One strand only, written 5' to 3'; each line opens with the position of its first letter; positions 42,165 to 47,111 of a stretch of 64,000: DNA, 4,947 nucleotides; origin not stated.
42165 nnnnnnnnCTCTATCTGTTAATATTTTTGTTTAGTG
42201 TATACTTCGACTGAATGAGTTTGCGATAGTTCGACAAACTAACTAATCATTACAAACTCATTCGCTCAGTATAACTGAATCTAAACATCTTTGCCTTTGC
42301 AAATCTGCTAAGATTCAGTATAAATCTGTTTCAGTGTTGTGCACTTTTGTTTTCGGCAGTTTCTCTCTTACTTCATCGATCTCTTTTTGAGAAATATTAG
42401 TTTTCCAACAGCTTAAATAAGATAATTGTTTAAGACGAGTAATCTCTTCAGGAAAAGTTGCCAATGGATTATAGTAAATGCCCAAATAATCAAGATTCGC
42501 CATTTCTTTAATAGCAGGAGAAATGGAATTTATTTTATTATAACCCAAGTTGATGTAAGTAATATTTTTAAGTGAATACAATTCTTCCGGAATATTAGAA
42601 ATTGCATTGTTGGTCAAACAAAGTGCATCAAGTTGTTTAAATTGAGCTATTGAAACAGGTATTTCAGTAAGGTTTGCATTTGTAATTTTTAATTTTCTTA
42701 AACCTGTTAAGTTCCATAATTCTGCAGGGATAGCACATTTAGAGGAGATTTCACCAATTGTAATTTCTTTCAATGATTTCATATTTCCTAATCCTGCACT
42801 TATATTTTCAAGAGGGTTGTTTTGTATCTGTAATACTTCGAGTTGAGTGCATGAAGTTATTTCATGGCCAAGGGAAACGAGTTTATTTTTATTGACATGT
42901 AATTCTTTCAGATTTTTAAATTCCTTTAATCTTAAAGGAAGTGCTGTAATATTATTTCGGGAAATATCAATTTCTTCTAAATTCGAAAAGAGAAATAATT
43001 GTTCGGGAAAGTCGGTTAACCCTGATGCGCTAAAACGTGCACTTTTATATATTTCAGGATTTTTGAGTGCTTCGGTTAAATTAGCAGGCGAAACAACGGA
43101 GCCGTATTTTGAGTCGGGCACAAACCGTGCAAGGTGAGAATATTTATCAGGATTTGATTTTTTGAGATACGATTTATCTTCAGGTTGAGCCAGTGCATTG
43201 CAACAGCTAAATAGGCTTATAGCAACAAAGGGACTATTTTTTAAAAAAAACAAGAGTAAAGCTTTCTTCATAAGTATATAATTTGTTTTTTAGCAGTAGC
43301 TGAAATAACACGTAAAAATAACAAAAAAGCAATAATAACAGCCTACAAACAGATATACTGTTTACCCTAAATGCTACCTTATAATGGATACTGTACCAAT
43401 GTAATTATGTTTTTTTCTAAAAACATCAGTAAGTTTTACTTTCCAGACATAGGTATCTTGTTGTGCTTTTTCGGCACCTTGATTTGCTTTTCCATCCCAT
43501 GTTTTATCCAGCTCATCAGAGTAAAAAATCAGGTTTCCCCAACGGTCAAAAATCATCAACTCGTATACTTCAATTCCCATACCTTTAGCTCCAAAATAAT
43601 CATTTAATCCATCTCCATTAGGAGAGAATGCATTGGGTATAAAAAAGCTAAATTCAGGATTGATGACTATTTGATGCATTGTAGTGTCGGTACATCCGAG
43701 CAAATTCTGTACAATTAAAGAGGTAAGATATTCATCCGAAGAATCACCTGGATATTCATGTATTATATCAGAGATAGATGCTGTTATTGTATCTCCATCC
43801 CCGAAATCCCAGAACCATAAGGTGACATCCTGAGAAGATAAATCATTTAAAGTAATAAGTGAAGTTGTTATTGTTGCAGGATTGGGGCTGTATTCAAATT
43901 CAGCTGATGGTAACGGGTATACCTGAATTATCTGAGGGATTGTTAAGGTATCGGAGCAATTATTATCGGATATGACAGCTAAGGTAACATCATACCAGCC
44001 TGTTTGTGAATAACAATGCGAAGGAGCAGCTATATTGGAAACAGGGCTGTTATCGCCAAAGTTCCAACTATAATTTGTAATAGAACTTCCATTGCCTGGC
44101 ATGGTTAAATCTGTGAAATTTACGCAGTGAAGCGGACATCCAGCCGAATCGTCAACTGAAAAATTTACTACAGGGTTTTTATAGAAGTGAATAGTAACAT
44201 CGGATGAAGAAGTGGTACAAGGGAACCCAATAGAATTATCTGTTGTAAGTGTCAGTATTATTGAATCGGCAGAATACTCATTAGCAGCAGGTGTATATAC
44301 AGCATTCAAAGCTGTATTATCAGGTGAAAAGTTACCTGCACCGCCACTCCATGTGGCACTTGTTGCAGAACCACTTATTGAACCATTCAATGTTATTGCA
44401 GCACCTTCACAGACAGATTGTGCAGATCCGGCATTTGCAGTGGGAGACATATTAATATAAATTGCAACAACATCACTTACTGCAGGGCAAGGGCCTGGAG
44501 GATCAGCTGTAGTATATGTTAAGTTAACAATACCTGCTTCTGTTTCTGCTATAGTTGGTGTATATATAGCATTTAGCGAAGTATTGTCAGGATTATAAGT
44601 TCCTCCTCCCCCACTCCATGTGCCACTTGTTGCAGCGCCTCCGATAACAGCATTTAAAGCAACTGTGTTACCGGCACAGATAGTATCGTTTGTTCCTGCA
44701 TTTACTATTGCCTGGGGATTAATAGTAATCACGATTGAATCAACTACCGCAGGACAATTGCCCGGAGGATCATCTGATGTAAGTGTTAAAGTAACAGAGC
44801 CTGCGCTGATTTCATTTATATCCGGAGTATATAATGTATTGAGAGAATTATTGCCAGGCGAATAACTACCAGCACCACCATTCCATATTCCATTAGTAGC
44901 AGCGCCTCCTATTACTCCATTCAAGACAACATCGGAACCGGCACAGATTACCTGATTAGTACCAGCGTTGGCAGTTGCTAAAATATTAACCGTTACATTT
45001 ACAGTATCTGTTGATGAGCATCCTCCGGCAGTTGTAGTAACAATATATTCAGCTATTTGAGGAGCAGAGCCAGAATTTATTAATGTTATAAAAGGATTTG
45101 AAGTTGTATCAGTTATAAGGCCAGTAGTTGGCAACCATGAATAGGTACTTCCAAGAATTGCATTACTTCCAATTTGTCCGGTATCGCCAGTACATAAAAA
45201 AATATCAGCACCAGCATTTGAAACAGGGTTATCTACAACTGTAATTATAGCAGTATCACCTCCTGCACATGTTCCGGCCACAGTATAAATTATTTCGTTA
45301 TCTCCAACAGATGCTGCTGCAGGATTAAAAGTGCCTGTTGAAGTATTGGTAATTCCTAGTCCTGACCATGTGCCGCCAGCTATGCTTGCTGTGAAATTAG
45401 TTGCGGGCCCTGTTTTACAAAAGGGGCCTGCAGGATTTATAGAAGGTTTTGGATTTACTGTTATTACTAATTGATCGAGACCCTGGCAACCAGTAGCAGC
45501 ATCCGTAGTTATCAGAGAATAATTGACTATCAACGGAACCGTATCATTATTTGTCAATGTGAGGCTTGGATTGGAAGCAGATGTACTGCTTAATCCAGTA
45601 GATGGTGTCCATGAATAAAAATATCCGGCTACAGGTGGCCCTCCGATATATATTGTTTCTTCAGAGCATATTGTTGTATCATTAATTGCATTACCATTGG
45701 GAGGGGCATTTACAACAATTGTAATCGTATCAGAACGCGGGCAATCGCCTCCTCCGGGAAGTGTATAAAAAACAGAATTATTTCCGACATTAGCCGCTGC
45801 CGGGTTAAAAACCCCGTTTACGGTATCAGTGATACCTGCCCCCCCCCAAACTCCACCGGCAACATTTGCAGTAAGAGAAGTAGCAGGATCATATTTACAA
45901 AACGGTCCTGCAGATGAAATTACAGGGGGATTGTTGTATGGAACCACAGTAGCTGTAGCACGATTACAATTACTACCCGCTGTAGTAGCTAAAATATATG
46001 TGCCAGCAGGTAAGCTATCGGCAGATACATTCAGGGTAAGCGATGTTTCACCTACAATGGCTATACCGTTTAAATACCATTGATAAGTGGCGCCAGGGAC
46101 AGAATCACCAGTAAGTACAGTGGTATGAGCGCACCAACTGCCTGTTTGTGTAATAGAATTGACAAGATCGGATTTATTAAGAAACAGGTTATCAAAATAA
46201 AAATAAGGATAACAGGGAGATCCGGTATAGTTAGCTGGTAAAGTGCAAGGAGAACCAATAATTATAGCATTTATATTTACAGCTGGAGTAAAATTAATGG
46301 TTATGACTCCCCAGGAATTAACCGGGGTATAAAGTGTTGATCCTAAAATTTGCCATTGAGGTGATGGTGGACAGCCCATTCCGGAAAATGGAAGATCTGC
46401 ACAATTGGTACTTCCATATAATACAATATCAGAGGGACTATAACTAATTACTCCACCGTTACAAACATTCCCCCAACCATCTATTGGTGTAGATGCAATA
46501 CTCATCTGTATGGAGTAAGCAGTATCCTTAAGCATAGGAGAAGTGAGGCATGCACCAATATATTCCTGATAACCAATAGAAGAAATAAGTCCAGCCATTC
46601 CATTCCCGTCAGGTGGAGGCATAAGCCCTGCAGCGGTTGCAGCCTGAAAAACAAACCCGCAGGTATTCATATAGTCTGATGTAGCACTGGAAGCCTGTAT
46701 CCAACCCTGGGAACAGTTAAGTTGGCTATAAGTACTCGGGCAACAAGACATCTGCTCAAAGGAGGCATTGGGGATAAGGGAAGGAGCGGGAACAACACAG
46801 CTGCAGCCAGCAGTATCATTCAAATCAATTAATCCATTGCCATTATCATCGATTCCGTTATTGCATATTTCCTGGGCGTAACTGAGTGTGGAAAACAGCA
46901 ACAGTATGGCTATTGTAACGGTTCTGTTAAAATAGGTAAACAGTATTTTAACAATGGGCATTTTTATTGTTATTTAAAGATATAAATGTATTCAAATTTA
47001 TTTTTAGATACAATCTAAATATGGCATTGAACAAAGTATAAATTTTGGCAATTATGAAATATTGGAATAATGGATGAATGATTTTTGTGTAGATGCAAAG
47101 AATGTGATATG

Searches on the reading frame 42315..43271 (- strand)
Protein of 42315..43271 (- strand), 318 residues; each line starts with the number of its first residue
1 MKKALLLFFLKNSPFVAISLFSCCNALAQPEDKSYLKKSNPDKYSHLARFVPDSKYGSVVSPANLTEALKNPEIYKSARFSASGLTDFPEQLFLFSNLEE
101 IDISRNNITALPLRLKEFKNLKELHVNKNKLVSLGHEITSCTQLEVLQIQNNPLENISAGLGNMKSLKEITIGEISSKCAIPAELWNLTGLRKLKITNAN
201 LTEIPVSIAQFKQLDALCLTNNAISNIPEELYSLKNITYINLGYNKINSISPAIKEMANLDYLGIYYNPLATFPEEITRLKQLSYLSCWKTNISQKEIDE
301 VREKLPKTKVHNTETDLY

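Call 74: search_protein_families(library=pfam, proteins=[window:42315-43271:-], max_evalue=0.00001)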
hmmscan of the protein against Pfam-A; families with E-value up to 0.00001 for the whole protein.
window:42315-43271:- (318 aa): 6 families
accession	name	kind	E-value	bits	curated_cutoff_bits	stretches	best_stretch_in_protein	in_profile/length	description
PF12799.13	LRR_4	-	2.9e-21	75.4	27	1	97-134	2-39/44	Leucine Rich repeats (2 copies)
PF13855.12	LRR_8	-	3.6e-20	71.9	27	2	213-270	2-61/61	Leucine rich repeat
PF23598.1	LRR_14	-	3.8e-20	72.4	40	2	101-197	52-147/353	Leucine-rich repeat region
PF00560.39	LRR_1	-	2.1e-09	36.1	20.6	0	97-112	1-17/23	Leucine Rich Repeat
PF25019.1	LRR_R13L1-DRL21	-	4e-06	27.2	27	0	115-174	65-126/127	R13L1/DRL21 LRRs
PF24758.1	LRR_At5g56370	-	9e-06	25.9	27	0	86-153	27-97/227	FBD-associated F-box protein At5g56370, LRR repeats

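Call 102: search_protein_families(library=ncbifam, proteins=[window:42315-43271:-], max_evalue=0.01)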
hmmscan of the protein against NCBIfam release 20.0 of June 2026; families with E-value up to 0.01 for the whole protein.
window:42315-43271:- (318 aa): 7 families
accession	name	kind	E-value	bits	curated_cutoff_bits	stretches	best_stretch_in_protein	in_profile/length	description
NF041351.1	XopL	equivalog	3.2e-24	85.5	500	2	76-151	54-129/497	type III secretion system leucine-rich repeat domain-containing effector XopL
NF047464.1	FibnectbindLIC11051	equivalog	3.7e-24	85.2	1000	2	185-294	393-501/685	LIC_11051 family fibronectin-binding protein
NF041381.1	XopAC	subfamily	4.7e-24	84.9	450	2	83-173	100-191/451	XopAC/AvrAC family type III secretion system effector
NF041400.1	XopAE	equivalog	2.8e-22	79.3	600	1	106-293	6-197/478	type III secretion system effector XopAE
NF033190.2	inl_like_NEAT_1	exception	2.4e-12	46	1275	2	161-293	237-363/754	NEAT domain-containing leucine-rich repeat protein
NF033189.1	internalin_A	exception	1.5e-09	36.8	1600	1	96-294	163-395/799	class 1 internalin InlA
NF011917.0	PRK15387.1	equivalog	0.00027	19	1243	1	94-282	280-446/788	type III secretion system effector E3 ubiquitin transferase SspH2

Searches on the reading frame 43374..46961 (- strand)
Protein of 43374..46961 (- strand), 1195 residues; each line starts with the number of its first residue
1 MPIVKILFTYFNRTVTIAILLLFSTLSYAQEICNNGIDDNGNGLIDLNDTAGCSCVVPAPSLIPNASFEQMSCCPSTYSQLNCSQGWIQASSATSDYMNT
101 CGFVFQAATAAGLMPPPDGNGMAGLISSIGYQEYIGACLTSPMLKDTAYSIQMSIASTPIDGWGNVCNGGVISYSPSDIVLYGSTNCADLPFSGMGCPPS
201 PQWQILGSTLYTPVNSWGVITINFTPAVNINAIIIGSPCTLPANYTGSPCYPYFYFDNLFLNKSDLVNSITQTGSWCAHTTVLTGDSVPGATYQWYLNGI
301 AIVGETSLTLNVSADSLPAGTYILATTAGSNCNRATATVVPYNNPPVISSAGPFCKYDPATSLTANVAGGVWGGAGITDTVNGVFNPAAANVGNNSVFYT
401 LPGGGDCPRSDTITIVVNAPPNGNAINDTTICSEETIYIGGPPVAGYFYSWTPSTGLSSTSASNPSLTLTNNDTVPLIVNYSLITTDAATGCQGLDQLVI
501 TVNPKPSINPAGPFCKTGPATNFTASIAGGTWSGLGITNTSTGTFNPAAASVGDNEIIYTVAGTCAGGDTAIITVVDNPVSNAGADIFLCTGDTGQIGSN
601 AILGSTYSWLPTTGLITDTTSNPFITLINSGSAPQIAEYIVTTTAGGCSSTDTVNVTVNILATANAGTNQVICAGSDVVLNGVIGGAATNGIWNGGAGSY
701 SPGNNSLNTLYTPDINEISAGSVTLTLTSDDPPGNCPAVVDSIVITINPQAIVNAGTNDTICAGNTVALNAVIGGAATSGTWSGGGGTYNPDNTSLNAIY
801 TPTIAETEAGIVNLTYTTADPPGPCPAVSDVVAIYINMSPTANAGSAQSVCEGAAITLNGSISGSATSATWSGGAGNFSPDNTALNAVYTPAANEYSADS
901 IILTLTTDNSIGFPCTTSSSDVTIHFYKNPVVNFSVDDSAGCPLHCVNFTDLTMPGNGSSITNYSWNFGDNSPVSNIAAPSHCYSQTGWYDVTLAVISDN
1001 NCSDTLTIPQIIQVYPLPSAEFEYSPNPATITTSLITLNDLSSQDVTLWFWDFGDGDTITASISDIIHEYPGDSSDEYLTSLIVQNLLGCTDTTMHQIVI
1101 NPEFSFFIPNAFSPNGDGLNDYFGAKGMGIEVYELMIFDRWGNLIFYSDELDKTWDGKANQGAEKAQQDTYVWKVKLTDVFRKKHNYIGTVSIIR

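Call 74: search_protein_families(library=pfam, proteins=[window:43374-46961:-], max_evalue=0.00001)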
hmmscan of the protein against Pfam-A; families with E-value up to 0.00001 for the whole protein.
window:43374-46961:- (1195 aa): 3 families
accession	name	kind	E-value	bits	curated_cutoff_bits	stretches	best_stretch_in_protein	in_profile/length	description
PF18911.6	PKD_4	-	3.5e-22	78.7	27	1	929-1005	3-77/85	PKD domain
PF13585.12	CHU_C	-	6.8e-17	61.8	27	1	1108-1188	3-84/86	CHU_C Type IX secretion signal domain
PF00801.26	PKD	-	4.1e-10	40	23.5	1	958-1000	26-69/80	PKD domain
